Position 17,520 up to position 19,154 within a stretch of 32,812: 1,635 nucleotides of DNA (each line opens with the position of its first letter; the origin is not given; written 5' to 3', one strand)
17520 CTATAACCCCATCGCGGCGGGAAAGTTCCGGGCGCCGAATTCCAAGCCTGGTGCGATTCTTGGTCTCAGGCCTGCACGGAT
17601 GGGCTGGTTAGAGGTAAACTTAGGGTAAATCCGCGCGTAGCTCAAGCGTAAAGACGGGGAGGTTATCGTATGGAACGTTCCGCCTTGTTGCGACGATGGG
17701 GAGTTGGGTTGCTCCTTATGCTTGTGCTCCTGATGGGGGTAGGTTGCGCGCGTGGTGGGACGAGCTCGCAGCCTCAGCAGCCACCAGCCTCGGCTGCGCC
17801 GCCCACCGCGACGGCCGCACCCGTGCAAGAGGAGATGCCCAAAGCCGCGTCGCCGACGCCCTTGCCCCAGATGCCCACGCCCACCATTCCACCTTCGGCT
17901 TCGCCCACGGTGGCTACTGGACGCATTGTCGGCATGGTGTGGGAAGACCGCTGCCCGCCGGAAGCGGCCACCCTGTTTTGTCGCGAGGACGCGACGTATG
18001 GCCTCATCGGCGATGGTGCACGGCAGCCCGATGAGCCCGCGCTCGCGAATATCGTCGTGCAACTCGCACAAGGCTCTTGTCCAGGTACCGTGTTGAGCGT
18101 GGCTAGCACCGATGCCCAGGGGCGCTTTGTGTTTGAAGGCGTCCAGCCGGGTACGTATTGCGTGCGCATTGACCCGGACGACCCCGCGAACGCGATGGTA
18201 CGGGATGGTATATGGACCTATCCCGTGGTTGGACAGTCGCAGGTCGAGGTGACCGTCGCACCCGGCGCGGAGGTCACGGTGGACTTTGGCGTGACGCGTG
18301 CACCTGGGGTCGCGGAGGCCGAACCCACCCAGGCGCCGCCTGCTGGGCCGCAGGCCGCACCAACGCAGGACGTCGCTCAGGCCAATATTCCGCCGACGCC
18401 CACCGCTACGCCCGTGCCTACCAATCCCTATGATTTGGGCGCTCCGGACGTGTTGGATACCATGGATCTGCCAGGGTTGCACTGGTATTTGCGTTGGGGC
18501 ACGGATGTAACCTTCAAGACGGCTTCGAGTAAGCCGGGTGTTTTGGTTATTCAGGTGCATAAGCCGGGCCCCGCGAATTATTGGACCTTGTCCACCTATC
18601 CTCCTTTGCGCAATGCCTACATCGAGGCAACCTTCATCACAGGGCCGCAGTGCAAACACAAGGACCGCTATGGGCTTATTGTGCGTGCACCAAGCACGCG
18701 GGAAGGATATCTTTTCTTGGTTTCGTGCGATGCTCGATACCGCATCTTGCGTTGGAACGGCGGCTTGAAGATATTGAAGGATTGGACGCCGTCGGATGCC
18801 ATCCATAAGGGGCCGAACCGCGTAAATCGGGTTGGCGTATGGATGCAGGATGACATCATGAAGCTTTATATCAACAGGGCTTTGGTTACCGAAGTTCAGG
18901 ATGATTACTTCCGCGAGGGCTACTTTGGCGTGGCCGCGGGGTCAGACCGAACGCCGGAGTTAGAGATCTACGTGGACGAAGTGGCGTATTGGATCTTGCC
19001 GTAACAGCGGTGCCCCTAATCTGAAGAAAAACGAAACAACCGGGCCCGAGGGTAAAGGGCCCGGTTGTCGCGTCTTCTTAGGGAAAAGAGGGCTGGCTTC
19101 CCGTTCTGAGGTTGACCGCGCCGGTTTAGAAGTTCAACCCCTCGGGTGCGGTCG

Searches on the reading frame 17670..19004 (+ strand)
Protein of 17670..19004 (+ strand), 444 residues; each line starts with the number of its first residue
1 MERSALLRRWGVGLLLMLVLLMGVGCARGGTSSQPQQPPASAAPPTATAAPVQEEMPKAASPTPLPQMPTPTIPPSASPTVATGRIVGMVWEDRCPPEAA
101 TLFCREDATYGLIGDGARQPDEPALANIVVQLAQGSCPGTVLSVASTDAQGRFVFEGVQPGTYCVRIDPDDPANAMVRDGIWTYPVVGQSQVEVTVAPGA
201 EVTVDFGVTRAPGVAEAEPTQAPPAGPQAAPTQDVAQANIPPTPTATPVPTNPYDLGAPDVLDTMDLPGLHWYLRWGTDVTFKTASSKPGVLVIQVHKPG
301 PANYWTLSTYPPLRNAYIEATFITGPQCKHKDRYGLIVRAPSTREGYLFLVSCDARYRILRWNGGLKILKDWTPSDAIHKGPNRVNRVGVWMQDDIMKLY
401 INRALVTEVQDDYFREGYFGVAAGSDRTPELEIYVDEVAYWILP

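Call 73: search_protein_families(library=pfam, proteins=[window:17670-19004:+], max_evalue=0.001)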
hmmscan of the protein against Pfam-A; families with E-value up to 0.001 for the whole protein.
window:17670-19004:+ (444 aa): 2 families
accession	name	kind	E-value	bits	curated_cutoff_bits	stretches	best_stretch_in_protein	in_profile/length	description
PF17210.9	SdrD_B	-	7.7e-06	26.5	29.7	1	115-169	14-66/112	SdrD B-like domain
PF13620.12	CarboxypepD_reg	-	1.7e-05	25.5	32.3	1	124-206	13-79/82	Carboxypeptidase regulatory-like domain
